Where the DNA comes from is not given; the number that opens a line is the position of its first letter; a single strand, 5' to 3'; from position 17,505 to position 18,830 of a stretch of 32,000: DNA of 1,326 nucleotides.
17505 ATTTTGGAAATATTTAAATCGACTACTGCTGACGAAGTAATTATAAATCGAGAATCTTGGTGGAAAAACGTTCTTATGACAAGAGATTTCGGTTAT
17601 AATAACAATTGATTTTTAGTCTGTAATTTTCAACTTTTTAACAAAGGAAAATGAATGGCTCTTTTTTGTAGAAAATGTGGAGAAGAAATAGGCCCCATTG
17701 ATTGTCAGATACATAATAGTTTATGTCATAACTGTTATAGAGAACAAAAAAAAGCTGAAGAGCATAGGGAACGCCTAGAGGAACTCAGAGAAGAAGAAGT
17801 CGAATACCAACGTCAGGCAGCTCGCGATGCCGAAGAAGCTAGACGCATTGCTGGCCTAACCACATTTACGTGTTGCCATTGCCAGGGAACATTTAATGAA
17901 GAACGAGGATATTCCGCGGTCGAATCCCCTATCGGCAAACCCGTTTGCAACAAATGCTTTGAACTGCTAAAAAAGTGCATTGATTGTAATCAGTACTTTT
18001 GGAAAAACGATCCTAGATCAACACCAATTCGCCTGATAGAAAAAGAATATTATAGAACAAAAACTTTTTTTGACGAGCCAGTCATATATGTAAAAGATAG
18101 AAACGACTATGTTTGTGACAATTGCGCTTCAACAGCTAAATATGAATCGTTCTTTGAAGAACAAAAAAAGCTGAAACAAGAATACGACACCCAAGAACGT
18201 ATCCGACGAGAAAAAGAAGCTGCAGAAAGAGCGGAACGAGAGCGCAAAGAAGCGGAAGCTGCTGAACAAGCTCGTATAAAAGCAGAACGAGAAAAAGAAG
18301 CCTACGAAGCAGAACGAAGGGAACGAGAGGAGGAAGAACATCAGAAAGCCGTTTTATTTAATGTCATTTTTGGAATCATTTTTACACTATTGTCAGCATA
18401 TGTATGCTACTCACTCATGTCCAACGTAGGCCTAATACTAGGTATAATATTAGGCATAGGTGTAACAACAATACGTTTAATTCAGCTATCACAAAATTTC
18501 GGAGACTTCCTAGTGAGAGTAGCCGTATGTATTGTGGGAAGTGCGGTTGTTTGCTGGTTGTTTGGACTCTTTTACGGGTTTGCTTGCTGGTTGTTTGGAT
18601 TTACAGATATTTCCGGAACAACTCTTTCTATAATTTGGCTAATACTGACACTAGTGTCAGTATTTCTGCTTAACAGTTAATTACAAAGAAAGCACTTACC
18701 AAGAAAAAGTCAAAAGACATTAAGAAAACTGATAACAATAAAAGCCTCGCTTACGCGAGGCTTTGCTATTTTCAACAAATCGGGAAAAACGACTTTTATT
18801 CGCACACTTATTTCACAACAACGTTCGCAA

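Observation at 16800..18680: AT-rich two-gene cassette (unknown-domain/GIY-YIG nuclease plus multi-zinc-ribbon coiled-coil 4-TM protein): candidate uncharacterised defence-type module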

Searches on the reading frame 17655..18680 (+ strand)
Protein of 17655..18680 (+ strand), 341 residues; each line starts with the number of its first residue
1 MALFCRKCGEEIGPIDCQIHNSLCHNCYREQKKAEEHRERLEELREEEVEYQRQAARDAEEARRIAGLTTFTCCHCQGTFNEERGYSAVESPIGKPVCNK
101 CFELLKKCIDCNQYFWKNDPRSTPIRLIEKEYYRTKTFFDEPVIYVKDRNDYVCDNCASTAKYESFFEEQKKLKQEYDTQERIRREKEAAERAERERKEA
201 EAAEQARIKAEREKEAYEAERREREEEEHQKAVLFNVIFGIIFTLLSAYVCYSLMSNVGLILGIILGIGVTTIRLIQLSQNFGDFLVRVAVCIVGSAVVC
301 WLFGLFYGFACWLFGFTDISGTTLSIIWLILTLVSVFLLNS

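Call 3: search_protein_families(library=pfam, proteins=[window:17655-18680:+], max_evalue=1)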
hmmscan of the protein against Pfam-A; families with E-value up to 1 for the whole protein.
window:17655-18680:+ (341 aa): 16 families
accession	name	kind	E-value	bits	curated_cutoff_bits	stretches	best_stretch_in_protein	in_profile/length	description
PF04145.20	Ctr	-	0.001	20.1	25.3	1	170-270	46-146/151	Ctr copper transporter family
PF11712.13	Vma12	-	0.0014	19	25.5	1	184-299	18-118/137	Endoplasmic reticulum-based factor for assembly of V-ATPase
PF03348.21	Serinc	-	0.0022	17.4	24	1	165-255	311-386/434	Serine incorporator (Serinc)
PF11947.13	DUF3464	-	0.0024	18.1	25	1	190-308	8-114/149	Photosynthesis affected mutant 68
PF06177.16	QueT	-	0.019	15.7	33.7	1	234-306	63-134/141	QueT transporter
PF09490.15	CbtA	-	0.022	15.1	30.7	1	189-258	33-99/239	Probable cobalt transporter subunit (CbtA)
PF14648.11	FAM91_C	-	0.073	12.3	25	1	186-257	299-373/447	FAM91 C-terminus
PF19506.4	DUF6040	-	0.077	12.9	23.4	1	168-303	11-144/233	Family of unknown function (DUF6040)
PF20185.3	DUF6548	-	0.12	12.6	27.3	1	175-246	91-159/164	Family of unknown function (DUF6548)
PF02724.19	CDC45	-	0.26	10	34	1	169-255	151-238/624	CDC45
PF15826.10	PUMA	-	0.29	11.8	26.4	1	192-242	122-175/189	Bcl-2-binding component 3, p53 upregulated modulator of apoptosis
PF19529.4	DUF6057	-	0.39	10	29.8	1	232-337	100-198/569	Family of unknown function (DUF6057)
PF14471.11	DUF4428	-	0.54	10.6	27.8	0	149-174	18-41/51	Domain of unknown function (DUF4428)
PF14721.12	AIF_C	-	0.67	10.9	25.9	1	187-237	54-104/130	Apoptosis-inducing factor, mitochondrion-associated, C-term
PF04006.17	Mpp10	-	0.73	9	29.9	0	33-228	175-275/529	Mpp10 protein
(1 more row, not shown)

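Call 4: search_protein_families(library=padloc, proteins=[window:17655-18680:+], max_evalue=1)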
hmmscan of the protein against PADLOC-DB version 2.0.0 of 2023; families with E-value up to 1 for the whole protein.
window:17655-18680:+ (341 aa): 0 families

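Call 5: search_protein_families(library=ncbifam, proteins=[window:17655-18680:+], max_evalue=1)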
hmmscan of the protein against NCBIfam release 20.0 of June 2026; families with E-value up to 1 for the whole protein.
window:17655-18680:+ (341 aa): 9 families
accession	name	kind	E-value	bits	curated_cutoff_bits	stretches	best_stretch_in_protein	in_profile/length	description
TIGR01427.1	PTS_IIC_fructo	subfamily_domain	0.00019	20.9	157.55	1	236-287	68-119/346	fructose-specific PTS transporter subunit EIIC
NF045974.1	conju_CD1108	subfamily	0.0088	15.8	100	1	170-255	7-77/190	CD1108 family mobile element protein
TIGR00437.1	feoB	equivalog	0.0093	14.7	315.65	1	144-274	156-287/594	ferrous iron transport protein B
NF053759.1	ChrTpChrBBac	equivalog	0.023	14.4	250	1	231-335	45-150/180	chromate efflux transporter ChrB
NF049861.1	SCO2400_fam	subfamily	0.052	14.1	55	1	153-230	16-94/136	SCO2400 family protein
NF037998.2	RND_1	equivalog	0.061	10.9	400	1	163-278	1087-1197/1237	protein translocase SecDF, variant type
NF033631.1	SLATT_5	subfamily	0.08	12.4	60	1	218-283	14-80/180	SLATT domain-containing protein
NF038305.1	HpsJ_fam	subfamily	0.34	10.8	60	1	160-255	137-228/234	HpsJ family protein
NF047771.1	LIC_11490_fam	equivalog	0.52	10.3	100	1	163-252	59-145/235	LIC_11490 family protein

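Call 10: find_homologous_proteins(query=window:17655-18680:+, max_evalue=0.001)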
Query window:17655-18680:+ (341 aa): 19 proteins with E <= 0.001 among 8000 candidates.
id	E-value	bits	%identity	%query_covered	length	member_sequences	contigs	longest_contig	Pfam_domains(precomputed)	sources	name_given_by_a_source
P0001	3.3e-221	751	100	96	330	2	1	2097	-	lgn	-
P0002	1.5e-179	615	89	87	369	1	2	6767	-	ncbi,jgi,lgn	jgi:hypothetical protein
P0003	3.4e-137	475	67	97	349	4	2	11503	-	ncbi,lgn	-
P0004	1.1e-121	424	64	84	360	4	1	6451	-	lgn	-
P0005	1.0e-120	421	67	86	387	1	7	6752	-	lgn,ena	-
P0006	5.9e-116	405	58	98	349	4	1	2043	-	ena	-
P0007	2.5e-114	400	57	98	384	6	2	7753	-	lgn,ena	-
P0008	2.7e-105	370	61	84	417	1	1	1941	-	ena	-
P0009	3.2e-105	370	58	99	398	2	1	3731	-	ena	-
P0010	2.0e-75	272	48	73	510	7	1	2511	-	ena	-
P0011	7.7e-71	257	47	90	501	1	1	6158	-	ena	-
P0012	9.1e-70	254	57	62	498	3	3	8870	-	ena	-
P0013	1.2e-28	119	43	51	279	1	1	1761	-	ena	-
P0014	2.9e-26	111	43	38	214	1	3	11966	-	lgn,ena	-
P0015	1.0e-25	109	42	38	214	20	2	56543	-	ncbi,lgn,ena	-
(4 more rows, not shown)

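Call 12: find_encoding_contigs(protein=P0003, flank=6000, max_places=4)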
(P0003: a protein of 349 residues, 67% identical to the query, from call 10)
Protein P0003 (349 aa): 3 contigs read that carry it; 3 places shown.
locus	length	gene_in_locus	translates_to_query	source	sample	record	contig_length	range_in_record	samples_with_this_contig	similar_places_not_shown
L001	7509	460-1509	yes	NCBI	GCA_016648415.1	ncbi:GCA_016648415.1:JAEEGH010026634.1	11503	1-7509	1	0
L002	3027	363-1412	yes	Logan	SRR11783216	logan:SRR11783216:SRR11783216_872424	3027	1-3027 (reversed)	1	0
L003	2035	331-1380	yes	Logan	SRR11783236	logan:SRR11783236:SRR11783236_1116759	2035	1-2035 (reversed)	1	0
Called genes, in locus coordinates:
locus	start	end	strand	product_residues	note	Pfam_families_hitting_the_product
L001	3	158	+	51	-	?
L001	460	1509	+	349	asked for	-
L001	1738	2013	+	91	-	-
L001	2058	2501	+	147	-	-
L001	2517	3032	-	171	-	PF01613:Flavin_Reduct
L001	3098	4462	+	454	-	PF02881:SRP54_N, PF00448:SRP54, PF02978:SRP_SPB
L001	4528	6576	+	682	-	PF01551:Peptidase_M23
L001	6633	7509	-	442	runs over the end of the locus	PF00155:Aminotran_1_2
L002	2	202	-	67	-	?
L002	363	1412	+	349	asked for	-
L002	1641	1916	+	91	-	-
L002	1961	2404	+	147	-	-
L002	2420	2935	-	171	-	PF01613:Flavin_Reduct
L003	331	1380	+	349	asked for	-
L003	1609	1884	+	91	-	-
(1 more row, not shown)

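Call 13: find_encoding_contigs(protein=P0002, flank=6000, max_places=4)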
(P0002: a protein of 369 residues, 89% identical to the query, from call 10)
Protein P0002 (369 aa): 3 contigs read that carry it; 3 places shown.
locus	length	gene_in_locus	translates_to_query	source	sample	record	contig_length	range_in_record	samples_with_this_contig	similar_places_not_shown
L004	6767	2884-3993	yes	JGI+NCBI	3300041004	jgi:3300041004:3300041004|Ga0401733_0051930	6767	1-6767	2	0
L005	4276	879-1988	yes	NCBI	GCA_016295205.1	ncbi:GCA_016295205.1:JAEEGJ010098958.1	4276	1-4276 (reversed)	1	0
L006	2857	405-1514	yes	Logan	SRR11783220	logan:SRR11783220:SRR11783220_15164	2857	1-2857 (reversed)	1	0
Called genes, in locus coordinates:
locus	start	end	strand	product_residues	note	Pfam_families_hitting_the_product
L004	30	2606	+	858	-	PF09586:YfhO (weak)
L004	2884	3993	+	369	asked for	-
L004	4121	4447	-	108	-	-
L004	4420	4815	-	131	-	-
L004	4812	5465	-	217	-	PF17963:Big_9 (weak)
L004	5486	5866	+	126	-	PF14394:DUF4423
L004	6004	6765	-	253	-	PF01450:KARI_C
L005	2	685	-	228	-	?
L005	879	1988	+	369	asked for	-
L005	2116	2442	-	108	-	-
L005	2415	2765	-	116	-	-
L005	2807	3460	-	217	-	PF17963:Big_9 (weak)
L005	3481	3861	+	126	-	PF14394:DUF4423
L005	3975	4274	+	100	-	?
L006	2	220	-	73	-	?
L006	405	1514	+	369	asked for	-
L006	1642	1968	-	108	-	-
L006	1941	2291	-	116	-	-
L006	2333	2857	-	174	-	?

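Call 46: search_protein_families(library=phrogs, proteins=[window:17655-18680:+], max_evalue=1)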
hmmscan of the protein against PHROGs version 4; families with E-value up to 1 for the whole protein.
window:17655-18680:+ (341 aa): 4 families
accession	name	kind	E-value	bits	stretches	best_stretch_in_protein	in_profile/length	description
phrog_11300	-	unknown function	0.00066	19.5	1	164-269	232-340/619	-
phrog_1376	-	unknown function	0.0024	18.1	1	162-230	175-243/362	-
phrog_34396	-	unknown function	0.026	14.7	1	181-231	217-267/389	-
phrog_2945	-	unknown function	0.14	13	1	144-193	25-68/68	-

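Call 47: predict_structure(alignment_id=A2)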
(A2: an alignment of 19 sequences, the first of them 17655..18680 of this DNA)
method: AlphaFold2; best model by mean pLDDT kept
length: 341 residues; sequences in the alignment: 19
mean_pLDDT: 78.1   pTM: 0.45
mean pLDDT of the five models: 78.1, 76.6, 76.1, 75.1, 71.8
residues with pLDDT >= 90: 126; 70-90: 101; 50-70: 104; < 50: 10
segments of 3 or more residues with pLDDT < 50: 278-280, 336-341
pLDDT, mean of each block of 10 residues (from residue 1): 76 67 79 87 92 87 78 90 84 89 93 90 90 82 89 92 90 94 95 96 97 95 85 70 62 56 58 54 56 59 64 59 55 50 39
secondary structure, 60 per line:
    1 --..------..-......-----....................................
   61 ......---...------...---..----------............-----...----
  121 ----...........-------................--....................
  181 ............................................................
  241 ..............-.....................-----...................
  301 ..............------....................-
elements in order: H14-19 H25-66 E70-72 E79-81 H99-104 E105-108 E114-116 E125-135 E143-154 H155-158 H161-254 H256-276 H282-314 H321-340

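Call 52: fold_search(model_id=the predicted structure, library=pdb)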
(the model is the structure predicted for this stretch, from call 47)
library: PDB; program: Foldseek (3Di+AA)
matches with E <= 10: 106; with E <= 0.001: 0
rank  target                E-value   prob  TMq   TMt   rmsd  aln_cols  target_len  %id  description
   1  1hav_A                1.0e+00  0.16  0.06  0.10   8.4        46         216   20  HEPATITIS A VIRUS 3C PROTEINASE (released 1996-12-23)
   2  5y6g                  1.4e+00  0.09  0.09  0.19  13.2        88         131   11  PilZ domain with c-di-GMP of YcgR from Escherichia coli (released 2018-07-18)
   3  7z36_B                1.5e+00  0.08  0.15  0.12  19.9       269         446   16  Crystal structure of the KAP1 tripartite motif in complex with the ZNF93 KRAB domain (released 2022-11-02)
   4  1hav_B                2.1e+00  0.10  0.06  0.09   8.7        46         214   20  HEPATITIS A VIRUS 3C PROTEINASE (released 1996-12-23)
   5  4v7e_CP               2.5e+00  0.13  0.06  0.11   4.5        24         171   17  Model of the small subunit RNA based on a 5.5 A cryo-EM map of Triticum aestivum translating 80S ribosome (released 2014-07-09)
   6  8gdx                  2.5e+00  0.12  0.09  0.16   9.1        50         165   22  Crystal structure of JADE1 PZP domain (released 2024-03-13)
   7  2a4o                  2.7e+00  0.14  0.07  0.10  10.3        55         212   16  Dual modes of modification of Hepatitis A virus 3C protease by a serine derived beta-lactone: selective crytstallization (released 2005-12-27)
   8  7wag                  3.4e+00  0.06  0.12  0.10   8.6       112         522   16  Crystal structure of MurJ squeezed form (released 2022-06-01)
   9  4v8p_BQ               3.6e+00  0.11  0.06  0.12   4.3        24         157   17  T.thermophila 60S ribosomal subunit in complex with initiation factor 6. (released 2014-07-09)
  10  1kn9_B                3.6e+00  0.03  0.06  0.08  12.1        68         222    4  CRYSTAL STRUCTURE OF A BACTERIAL SIGNAL PEPTIDASE APO-ENZYME, IMPLICATIONS FOR SIGNAL PEPTIDE BINDING AND THE SER-LYS  (released 2002-01-30)
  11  8fwe_AU               3.6e+00  0.02  0.06  0.10  11.0        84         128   13  Neck structure of Agrobacterium phage Milano, C3 symmetry (released 2023-12-06)
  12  9d3d_H                3.6e+00  0.01  0.07  0.14  14.4       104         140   10  Cryo-EM structure of PGT145 R100aS Fab bound to HIV-1 BG505 DS-SOSIP.664 Env trimer (released 2024-12-25)
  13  4v6i_BV               3.9e+00  0.01  0.06  0.11  13.2        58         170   16  Localization of the small subunit ribosomal proteins into a 6.1 A cryo-EM map of Saccharomyces cerevisiae translating (released 2014-07-09)
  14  7pzy_x                4.3e+00  0.04  0.06  0.10  30.1        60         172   12  Structure of the vacant Candida albicans 80S ribosome (released 2022-05-18)
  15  8p8n_QO               4.6e+00  0.06  0.07  0.12  30.7        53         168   13  Mouse RPL39 integrated into the yeast 60S ribosomal subunit (released 2024-06-12)
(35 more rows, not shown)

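Call 55: find_encoding_contigs(protein=P0015, flank=5000, max_places=3)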
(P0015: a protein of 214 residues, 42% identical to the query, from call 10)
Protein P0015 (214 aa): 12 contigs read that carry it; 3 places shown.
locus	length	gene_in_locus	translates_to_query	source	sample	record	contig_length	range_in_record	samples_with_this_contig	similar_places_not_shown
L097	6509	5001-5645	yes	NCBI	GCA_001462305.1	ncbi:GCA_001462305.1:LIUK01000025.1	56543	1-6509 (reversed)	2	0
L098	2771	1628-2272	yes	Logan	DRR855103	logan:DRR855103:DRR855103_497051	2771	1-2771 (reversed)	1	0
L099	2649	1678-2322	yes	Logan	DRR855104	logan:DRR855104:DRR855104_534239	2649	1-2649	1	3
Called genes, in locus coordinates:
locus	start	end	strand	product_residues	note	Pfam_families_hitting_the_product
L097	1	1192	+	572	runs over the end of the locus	PF02776:TPP_enzyme_N, PF00205:TPP_enzyme_M, PF02775:TPP_enzyme_C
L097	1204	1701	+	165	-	PF01842:ACT, PF22629:ACT_AHAS_ss, PF13710:ACT_5, PF10369:ALS_ss_C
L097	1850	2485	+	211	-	-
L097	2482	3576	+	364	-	PF04055:Radical_SAM, PF13353:Fer4_12 (weak)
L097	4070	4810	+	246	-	-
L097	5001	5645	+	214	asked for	-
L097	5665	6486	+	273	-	-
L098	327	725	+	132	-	-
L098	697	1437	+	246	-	-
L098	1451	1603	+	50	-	-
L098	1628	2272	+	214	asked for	-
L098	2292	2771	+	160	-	?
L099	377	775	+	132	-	-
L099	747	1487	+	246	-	-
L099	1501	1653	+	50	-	-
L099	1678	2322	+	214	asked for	-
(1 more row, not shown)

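Call 56: find_encoding_contigs(protein=P0012, flank=5000, max_places=3)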
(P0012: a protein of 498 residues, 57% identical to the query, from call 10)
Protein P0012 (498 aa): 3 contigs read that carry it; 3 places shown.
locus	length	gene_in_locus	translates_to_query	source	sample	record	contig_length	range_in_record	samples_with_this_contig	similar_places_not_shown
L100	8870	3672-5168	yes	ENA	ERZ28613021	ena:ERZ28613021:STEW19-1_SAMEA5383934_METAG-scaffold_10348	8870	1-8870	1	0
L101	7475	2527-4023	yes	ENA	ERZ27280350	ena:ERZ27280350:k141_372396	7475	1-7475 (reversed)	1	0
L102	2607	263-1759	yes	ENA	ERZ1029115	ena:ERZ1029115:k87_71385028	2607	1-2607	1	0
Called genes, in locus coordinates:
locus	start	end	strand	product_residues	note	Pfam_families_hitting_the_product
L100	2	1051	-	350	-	?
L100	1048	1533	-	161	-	PF02367:TsaE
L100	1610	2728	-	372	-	PF01637:ATPase_2, PF13173:AAA_14 (faint), PF13401:AAA_22 (weak)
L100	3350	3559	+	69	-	-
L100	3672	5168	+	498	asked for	-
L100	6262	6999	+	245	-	PF03382:DUF285 (weak), PF00542:Ribosomal_L12, PF00364:Biotin_lipoyl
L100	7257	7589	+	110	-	-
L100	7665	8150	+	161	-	PF25753:SF0329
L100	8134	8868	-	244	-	?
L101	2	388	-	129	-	?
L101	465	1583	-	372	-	PF01637:ATPase_2, PF13173:AAA_14 (faint), PF13401:AAA_22 (weak)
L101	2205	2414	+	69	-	-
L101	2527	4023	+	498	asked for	-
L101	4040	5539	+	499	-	PF03382:DUF285, PF00542:Ribosomal_L12, PF00364:Biotin_lipoyl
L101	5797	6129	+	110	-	-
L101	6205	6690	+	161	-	PF25753:SF0329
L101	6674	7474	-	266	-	?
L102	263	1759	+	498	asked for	-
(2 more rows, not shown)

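Call 57: find_encoding_contigs(protein=P0007, flank=5000, max_places=3)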
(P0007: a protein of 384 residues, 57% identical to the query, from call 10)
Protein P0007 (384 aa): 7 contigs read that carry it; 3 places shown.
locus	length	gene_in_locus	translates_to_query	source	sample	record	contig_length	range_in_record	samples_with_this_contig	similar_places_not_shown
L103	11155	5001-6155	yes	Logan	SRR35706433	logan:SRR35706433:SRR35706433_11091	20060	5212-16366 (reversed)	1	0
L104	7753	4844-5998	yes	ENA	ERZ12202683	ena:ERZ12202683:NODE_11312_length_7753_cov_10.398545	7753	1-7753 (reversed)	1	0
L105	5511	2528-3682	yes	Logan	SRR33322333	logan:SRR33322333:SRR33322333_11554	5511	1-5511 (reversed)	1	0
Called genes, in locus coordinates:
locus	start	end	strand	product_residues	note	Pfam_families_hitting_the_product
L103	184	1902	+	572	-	PF02776:TPP_enzyme_N, PF00205:TPP_enzyme_M, PF02775:TPP_enzyme_C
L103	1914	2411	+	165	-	PF01842:ACT, PF22629:ACT_AHAS_ss, PF13710:ACT_5, PF10369:ALS_ss_C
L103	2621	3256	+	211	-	-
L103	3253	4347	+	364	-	PF04055:Radical_SAM, PF13353:Fer4_12 (weak)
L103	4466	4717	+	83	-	-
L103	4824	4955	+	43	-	-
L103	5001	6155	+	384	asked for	-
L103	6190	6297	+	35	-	-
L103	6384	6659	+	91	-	-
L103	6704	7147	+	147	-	-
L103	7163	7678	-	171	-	PF01613:Flavin_Reduct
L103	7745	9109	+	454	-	PF02881:SRP54_N, PF00448:SRP54, PF02978:SRP_SPB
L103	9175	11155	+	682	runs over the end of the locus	PF01551:Peptidase_M23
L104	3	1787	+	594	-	?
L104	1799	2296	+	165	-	PF01842:ACT, PF22629:ACT_AHAS_ss, PF13710:ACT_5, PF10369:ALS_ss_C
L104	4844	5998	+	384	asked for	-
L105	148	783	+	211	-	-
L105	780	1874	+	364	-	PF04055:Radical_SAM, PF13353:Fer4_12 (weak)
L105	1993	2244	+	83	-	-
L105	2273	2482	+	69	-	-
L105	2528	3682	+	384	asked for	-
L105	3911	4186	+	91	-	-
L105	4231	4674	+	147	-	-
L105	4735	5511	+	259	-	?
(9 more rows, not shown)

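Call 77: search_protein_families(library=pfam, proteins=[L097:4070-4810:+, L097:5665-6486:+, L097:1850-2485:+, L098:327-725:+, L100:3350-3559:+, L103:4466-4717:+, L001:1738-2013:+, L001:2058-2501:+, L101:4040-5539:+], max_evalue=0.01)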
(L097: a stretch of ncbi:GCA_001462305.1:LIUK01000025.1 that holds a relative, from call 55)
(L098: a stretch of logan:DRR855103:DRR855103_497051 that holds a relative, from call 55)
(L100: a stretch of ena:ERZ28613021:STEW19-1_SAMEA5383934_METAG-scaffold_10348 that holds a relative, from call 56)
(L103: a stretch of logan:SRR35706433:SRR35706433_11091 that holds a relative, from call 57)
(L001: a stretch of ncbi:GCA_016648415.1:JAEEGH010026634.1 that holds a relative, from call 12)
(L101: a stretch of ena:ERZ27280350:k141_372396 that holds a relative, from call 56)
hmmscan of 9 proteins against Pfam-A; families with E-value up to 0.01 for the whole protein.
L097:4070-4810:+ (246 aa): 1 family
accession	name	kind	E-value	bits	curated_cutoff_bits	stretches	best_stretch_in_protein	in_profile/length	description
PF21416.2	VP1-like_C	-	0.0013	19.2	27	1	79-146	22-90/135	Inner layer core protein VP1-like, C-terminal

L097:5665-6486:+ (273 aa): 3 families
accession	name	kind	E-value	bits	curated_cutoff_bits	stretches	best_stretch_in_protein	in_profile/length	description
PF03382.20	DUF285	-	8.1e-83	274.5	25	3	167-265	12-113/120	Mycoplasma protein of unknown function, DUF285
PF12411.13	Choline_sulf_C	-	0.0027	17.9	27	0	80-115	2-37/53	Choline sulfatase enzyme C terminal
PF21142.3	A2M_bMG2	-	0.0034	17.8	25.5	0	46-100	23-76/119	Bacterial alpha-2 macroglobulin MG2 domain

L097:1850-2485:+ (211 aa): 0 families

L098:327-725:+ (132 aa): 0 families

L100:3350-3559:+ (69 aa): 0 families

L103:4466-4717:+ (83 aa): 0 families

L001:1738-2013:+ (91 aa): 0 families

L001:2058-2501:+ (147 aa): 0 families

L101:4040-5539:+ (499 aa): 4 families
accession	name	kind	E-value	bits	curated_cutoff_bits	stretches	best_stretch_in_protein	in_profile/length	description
PF03382.20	DUF285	-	2e-75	250.7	25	4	33-124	16-110/120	Mycoplasma protein of unknown function, DUF285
PF00542.24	Ribosomal_L12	-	1.4e-17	64.2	25.9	1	313-379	1-67/67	Ribosomal protein L7/L12 C-terminal domain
PF00364.28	Biotin_lipoyl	-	4.5e-10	39.6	22.1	1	432-498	2-73/73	Biotin-requiring enzyme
PF13533.13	Biotin_lipoyl_2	-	1.6e-06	28.3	29.8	0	476-499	9-32/32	Biotin-lipoyl like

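Call 78: search_protein_families(library=padloc, proteins=[L097:4070-4810:+, L097:5665-6486:+, L097:1850-2485:+, L098:327-725:+, L100:3350-3559:+, L103:4466-4717:+, L001:1738-2013:+, L001:2058-2501:+, L101:4040-5539:+], max_evalue=0.01)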
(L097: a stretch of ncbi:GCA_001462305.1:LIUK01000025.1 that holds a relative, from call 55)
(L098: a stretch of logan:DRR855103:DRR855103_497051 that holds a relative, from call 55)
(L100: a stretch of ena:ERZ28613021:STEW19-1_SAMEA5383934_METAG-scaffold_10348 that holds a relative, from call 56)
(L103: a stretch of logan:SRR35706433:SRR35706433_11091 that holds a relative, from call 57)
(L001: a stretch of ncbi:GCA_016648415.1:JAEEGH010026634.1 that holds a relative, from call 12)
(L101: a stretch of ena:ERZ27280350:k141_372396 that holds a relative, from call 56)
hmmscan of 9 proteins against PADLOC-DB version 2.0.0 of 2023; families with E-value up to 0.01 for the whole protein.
L097:4070-4810:+ (246 aa): 0 families

L097:5665-6486:+ (273 aa): 0 families

L097:1850-2485:+ (211 aa): 0 families

L098:327-725:+ (132 aa): 0 families

L100:3350-3559:+ (69 aa): 0 families

L103:4466-4717:+ (83 aa): 0 families

L001:1738-2013:+ (91 aa): 0 families

L001:2058-2501:+ (147 aa): 0 families

L101:4040-5539:+ (499 aa): 4 families
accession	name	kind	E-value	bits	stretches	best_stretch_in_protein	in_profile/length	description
PDLC02076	Cas2b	-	5.9e-06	24.6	0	186-223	21-58/87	-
PDLC01749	Cas2b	-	1.1e-05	23.9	0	186-223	21-58/87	-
PDLC03453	REase_II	-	0.0017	15.8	1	247-377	86-206/313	Type II restriction enzyme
PDLC01338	Cas2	-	0.0036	15.8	0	185-223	16-54/76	"CAS-I,CAS-II,CAS-III,CAS-IV,CAS-V,CAS-VI; acquisition_2"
